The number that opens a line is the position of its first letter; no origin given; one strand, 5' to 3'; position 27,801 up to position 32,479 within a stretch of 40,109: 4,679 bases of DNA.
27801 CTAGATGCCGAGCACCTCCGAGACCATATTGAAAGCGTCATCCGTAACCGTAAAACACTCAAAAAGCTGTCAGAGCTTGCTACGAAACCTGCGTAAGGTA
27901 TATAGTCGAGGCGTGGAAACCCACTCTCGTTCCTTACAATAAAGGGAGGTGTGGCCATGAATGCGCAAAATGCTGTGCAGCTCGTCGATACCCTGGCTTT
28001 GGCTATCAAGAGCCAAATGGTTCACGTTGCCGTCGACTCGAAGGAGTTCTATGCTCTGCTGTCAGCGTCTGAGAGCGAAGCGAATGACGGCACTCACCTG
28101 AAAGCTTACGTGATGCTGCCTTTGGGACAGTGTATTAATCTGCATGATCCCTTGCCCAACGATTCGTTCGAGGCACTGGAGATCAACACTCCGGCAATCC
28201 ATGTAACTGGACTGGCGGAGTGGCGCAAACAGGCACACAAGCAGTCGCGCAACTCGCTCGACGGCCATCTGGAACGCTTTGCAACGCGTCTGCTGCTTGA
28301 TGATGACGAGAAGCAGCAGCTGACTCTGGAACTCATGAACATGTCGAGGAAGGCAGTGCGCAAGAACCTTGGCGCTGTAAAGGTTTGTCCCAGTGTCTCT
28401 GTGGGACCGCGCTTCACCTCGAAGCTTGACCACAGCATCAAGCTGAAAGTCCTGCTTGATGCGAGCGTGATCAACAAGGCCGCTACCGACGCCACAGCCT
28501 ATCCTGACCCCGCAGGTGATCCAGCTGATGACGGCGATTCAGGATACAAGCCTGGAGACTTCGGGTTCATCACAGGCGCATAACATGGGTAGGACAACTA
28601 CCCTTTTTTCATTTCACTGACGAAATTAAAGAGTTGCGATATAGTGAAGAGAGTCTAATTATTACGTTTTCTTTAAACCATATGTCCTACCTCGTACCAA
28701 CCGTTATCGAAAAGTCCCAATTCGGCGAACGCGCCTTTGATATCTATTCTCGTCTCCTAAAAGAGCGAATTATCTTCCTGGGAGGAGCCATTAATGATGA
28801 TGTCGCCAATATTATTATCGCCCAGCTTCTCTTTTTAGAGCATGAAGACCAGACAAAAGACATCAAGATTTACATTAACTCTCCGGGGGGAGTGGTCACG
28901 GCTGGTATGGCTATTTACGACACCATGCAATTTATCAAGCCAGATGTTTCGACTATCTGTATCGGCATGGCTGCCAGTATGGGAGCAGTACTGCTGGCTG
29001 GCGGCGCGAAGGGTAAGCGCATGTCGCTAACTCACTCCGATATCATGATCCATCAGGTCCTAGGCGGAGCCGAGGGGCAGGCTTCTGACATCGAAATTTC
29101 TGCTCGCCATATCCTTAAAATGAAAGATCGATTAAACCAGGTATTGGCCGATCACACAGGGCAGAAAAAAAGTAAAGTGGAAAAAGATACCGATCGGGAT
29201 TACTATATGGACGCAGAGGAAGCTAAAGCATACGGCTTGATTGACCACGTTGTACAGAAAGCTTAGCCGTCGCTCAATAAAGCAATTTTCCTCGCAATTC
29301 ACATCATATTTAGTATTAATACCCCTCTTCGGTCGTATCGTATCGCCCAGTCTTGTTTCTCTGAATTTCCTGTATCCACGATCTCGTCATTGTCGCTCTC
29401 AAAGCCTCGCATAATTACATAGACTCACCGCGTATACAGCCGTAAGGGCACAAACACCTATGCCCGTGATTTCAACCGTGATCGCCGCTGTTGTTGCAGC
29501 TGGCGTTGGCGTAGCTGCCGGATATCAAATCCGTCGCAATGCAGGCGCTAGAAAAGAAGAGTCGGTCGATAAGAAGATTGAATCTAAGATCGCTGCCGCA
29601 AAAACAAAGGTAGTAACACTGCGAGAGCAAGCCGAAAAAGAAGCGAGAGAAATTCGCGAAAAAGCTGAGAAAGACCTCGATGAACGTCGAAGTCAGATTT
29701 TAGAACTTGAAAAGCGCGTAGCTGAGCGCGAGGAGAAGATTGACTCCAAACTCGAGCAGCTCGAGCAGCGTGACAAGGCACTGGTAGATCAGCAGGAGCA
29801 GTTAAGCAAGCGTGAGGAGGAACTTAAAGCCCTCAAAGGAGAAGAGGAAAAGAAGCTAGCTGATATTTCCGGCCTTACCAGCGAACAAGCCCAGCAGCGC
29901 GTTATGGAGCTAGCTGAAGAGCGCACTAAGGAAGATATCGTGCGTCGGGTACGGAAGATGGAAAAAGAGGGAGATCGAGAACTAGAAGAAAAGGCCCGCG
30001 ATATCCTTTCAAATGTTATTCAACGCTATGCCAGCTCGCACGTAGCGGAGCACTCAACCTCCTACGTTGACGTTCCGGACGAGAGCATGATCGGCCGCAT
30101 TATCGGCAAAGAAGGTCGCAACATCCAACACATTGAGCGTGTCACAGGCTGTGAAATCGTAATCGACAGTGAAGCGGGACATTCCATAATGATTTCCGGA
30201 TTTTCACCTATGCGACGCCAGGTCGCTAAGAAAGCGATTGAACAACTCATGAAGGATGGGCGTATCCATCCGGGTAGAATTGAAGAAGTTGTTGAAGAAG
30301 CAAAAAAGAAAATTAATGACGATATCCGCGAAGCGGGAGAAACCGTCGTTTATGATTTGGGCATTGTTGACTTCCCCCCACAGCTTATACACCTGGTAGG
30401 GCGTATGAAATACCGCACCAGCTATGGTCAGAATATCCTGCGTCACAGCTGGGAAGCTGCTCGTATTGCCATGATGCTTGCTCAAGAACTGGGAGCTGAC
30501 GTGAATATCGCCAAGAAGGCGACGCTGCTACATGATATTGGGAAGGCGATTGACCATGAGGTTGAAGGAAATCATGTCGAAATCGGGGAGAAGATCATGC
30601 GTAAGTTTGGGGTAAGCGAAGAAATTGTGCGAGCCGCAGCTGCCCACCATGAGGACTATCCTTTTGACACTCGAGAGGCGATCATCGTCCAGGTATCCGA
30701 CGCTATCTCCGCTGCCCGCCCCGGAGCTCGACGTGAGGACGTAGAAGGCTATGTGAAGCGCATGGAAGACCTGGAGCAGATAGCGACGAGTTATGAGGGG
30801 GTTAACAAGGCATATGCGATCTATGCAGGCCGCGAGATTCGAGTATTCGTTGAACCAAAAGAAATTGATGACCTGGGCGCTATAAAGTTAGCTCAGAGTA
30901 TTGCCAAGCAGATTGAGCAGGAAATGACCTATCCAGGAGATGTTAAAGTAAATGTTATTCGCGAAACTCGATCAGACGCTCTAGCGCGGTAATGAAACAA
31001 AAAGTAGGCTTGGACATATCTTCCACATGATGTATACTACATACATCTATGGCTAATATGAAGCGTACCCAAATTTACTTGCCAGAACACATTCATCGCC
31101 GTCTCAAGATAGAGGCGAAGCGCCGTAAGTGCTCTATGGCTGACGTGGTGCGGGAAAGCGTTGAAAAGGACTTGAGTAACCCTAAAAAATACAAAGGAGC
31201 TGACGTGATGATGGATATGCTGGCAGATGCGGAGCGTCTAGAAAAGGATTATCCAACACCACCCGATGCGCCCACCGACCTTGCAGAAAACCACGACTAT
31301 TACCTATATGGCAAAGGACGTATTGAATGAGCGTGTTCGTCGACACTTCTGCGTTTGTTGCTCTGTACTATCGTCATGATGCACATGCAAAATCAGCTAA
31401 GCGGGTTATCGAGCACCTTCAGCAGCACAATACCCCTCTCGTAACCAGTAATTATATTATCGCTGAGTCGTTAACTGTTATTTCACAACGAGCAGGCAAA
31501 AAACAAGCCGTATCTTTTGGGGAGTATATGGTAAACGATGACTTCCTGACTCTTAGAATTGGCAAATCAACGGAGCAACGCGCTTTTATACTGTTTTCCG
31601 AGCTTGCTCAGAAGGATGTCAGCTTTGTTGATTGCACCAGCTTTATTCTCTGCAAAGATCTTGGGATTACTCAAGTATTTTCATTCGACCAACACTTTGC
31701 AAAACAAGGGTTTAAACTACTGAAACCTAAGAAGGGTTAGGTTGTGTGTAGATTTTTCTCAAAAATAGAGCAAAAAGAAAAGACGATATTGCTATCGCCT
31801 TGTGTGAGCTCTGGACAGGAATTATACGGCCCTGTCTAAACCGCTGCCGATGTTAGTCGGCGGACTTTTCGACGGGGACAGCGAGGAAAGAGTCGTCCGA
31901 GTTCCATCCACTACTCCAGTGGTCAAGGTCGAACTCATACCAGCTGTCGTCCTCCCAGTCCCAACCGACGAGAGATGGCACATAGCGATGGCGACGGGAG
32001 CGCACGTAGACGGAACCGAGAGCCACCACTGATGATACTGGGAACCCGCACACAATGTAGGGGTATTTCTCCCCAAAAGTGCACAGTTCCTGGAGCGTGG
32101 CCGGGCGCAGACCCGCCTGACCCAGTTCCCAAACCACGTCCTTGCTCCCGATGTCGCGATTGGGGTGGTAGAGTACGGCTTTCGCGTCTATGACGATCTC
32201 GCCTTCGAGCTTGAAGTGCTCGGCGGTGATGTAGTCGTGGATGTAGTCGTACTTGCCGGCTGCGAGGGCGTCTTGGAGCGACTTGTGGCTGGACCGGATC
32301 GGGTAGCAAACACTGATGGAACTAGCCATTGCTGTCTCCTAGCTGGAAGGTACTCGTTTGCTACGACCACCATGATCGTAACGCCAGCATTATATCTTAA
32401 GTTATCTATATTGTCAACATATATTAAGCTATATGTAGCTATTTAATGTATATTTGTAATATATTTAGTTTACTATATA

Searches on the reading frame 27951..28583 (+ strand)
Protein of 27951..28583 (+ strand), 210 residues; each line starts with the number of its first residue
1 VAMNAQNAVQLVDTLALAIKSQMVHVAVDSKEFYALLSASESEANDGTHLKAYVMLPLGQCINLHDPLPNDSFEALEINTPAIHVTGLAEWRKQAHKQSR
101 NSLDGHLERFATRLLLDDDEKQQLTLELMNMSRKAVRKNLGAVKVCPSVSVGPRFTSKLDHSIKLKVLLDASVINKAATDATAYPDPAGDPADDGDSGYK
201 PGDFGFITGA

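Call 5: search_protein_families(library=pfam, proteins=[window:27951-28583:+], max_evalue=0.01)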
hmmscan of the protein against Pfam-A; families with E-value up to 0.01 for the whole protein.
window:27951-28583:+ (210 aa): 0 families

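Call 8: search_protein_families(library=ncbifam, proteins=[window:27951-28583:+], max_evalue=0.01)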
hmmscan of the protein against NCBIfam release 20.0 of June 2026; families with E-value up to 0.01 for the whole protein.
window:27951-28583:+ (210 aa): 0 families

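Call 12: find_homologous_proteins(query=window:27957-28583:+)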
Query window:27957-28583:+ (208 aa): 1 proteins with E <= 0.001 among 256 candidates.
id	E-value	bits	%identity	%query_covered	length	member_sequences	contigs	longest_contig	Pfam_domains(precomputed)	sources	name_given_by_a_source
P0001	2.0e-132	457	100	100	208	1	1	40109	-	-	-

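Call 63: search_protein_families(library=padloc, proteins=[window:27957-28583:+], max_evalue=0.01)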
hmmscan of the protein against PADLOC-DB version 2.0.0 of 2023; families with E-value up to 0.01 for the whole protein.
window:27957-28583:+ (208 aa): 0 families

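Call 64: search_protein_families(library=phrogs, proteins=[window:27957-28583:+], max_evalue=0.001)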
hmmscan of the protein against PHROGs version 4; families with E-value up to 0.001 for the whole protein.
window:27957-28583:+ (208 aa): 0 families

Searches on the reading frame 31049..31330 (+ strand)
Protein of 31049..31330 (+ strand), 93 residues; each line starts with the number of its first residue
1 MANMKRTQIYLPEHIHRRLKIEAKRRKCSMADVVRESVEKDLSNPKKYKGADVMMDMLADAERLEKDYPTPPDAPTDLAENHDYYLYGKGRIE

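Call 7: search_protein_families(library=pfam, proteins=[window:31049-31330:+], max_evalue=0.001)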
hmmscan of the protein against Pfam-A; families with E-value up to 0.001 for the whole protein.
window:31049-31330:+ (93 aa): 2 families
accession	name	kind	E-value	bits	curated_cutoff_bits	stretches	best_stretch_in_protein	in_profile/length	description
PF22513.2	FitA-like_RHH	-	2.7e-05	24.4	27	1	11-36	8-33/39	Antitoxin FitA-like, ribbon-helix-helix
PF07878.17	RHH_5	-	5.4e-05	23.3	26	1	4-31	1-28/43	CopG-like RHH_1 or ribbon-helix-helix domain, RHH_5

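Call 63: search_protein_families(library=padloc, proteins=[window:31049-31330:+], max_evalue=0.01)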
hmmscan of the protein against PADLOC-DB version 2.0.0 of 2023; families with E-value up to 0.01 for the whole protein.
window:31049-31330:+ (93 aa): 0 families

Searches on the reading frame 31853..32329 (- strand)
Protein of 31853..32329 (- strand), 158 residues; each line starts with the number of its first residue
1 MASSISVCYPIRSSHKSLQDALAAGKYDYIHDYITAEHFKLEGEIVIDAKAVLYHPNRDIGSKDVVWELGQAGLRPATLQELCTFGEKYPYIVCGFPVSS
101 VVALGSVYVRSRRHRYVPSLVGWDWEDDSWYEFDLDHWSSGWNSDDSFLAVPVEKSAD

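Call 5: search_protein_families(library=pfam, proteins=[window:31853-32329:-], max_evalue=0.01)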
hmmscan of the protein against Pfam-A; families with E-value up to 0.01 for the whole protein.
window:31853-32329:- (158 aa): 0 families

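Call 8: search_protein_families(library=ncbifam, proteins=[window:31853-32329:-], max_evalue=0.01)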
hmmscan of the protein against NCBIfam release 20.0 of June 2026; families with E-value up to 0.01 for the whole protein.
window:31853-32329:- (158 aa): 0 families

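Call 63: search_protein_families(library=padloc, proteins=[window:31853-32329:-], max_evalue=0.01)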
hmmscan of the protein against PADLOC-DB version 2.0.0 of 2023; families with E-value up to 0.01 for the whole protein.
window:31853-32329:- (158 aa): 0 families

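Call 64: search_protein_families(library=phrogs, proteins=[window:31853-32329:-], max_evalue=0.001)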
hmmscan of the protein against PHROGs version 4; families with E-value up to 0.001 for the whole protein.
window:31853-32329:- (158 aa): 0 families

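Call 78: search_solved_structures(query=A3, max_evalue=1)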
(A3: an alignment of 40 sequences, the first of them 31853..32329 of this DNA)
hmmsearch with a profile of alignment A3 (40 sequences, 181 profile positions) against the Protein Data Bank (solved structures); distinct sequences matched with E-value up to 1: 4.
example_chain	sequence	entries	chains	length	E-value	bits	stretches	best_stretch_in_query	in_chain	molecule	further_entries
7wr1_C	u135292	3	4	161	0.044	16.7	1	39-103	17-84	OspC3 | Arginine ADP-riboxanase OspC3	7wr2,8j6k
7wr4_A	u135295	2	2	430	0.19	14.6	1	36-103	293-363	OspC3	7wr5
7wr3_A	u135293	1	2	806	0.39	13.6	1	36-103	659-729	MBP-fused OspC3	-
6oap_A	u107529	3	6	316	0.59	13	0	50-114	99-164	Dual sensor histidine kinase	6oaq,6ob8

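Call 85: predict_structure(alignment_id=A3)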
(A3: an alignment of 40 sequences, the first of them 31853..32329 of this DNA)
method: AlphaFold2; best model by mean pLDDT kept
length: 158 residues; sequences in the alignment: 40
mean_pLDDT: 93.4   pTM: 0.89
mean pLDDT of the five models: 93.4, 93.3, 92.7, 92.7, 92.6
residues with pLDDT >= 90: 133; 70-90: 18; 50-70: 6; < 50: 1
segments of 3 or more residues with pLDDT < 50: none
pLDDT, mean of each block of 10 residues (from residue 1): 74 98 97 98 98 96 98 97 97 82 97 96 86 96 96 88
secondary structure, 60 per line:
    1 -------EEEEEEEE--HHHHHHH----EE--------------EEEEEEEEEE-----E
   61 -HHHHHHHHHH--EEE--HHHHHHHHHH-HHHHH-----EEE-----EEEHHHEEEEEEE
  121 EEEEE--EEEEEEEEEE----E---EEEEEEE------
elements in order: E8-15 H18-24 E45-54 H62-71 E74-76 H79-88 H90-94 E100-102 E108-110 E114-125 E128-137 E146-152

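Call 88: fold_search(model_id=the predicted structure, library=pdb)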
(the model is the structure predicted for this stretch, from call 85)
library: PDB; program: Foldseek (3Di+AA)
matches with E <= 10: 215; with E <= 0.001: 0
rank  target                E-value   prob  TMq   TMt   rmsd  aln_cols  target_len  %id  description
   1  7t4r_A                1.6e-01  0.91  0.43  0.46   5.8       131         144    9  CryoEM structure of the HCMV Pentamer gH/gL/UL128/UL130/UL131A in complex with THBD and neutralizing fabs MSL-109 and  (released 2022-03-23)
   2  2m94_MODEL_1_A        4.1e-01  0.47  0.36  0.39   6.9       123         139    6  NMR structure of the lymphocyte receptor NKR-P1A (released 2014-06-11)
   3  3m9z                  6.9e-01  0.28  0.33  0.40   9.5       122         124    9  Crystal Structure of extracellular domain of mouse NKR-P1A (released 2011-04-06)
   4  8qmd_D                8.2e-01  0.38  0.37  0.45   5.3       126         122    6  Human NK cell receptor NKp80, extracellular domain (released 2025-04-02)
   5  3otl_B                9.2e-01  0.04  0.15  0.15  16.1       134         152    6  Three-dimensional Structure of the putative uncharacterized protein from Rhizobium leguminosarum at the resolution 1.9 (released 2010-09-22)
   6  8qmd_G                1.3e+00  0.28  0.35  0.43   5.5       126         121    7  Human NK cell receptor NKp80, extracellular domain (released 2025-04-02)
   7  9pe0_A                1.3e+00  0.01  0.12  0.09  25.9       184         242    9  CryoEM structure of the GSDME pore, C27 (released 2026-03-25)
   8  8tm0_A                1.5e+00  0.28  0.40  0.27   6.5       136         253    4  Preclinical Characterization of Pan-NKG2D Ligand-Binding NKG2D Receptor Decoys (released 2024-04-17)
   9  1vpr                  1.6e+00  0.10  0.18  0.09  10.3        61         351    6  Crystal structure of a luciferase domain from the dinoflagellate Lingulodinium polyedrum (released 2005-02-08)
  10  7ry4_A                1.8e+00  0.05  0.17  0.21  13.0       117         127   10  Multi-conformer model of Ketosteroid Isomerase Y57F/D40N mutant from Pseudomonas Putida (pKSI) bound to a transition s (released 2022-11-09)
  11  8qmd_A                1.9e+00  0.21  0.35  0.43   5.5       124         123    6  Human NK cell receptor NKp80, extracellular domain (released 2025-04-02)
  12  3vpp_B                1.9e+00  0.20  0.36  0.45   5.6       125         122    6  Crystal Structure of the Human CLEC9A C-type Lectin-Like Domain (released 2012-04-25)
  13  6e7d_T                2.1e+00  0.23  0.38  0.47   4.6       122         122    8  Structure of the inhibitory NKR-P1B receptor bound to the host-encoded ligand, Clr-b (released 2018-10-24)
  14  5ao6_B                2.1e+00  0.10  0.30  0.13   7.6       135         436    5  Endo180 D1-4, trigonal form (released 2015-10-28)
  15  1fif_A                2.2e+00  0.14  0.34  0.34   6.6       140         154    9  N-ACETYLGALACTOSAMINE-SELECTIVE MUTANT OF MANNOSE-BINDING PROTEIN-A (QPDWG-HDRPY) (released 2000-08-23)
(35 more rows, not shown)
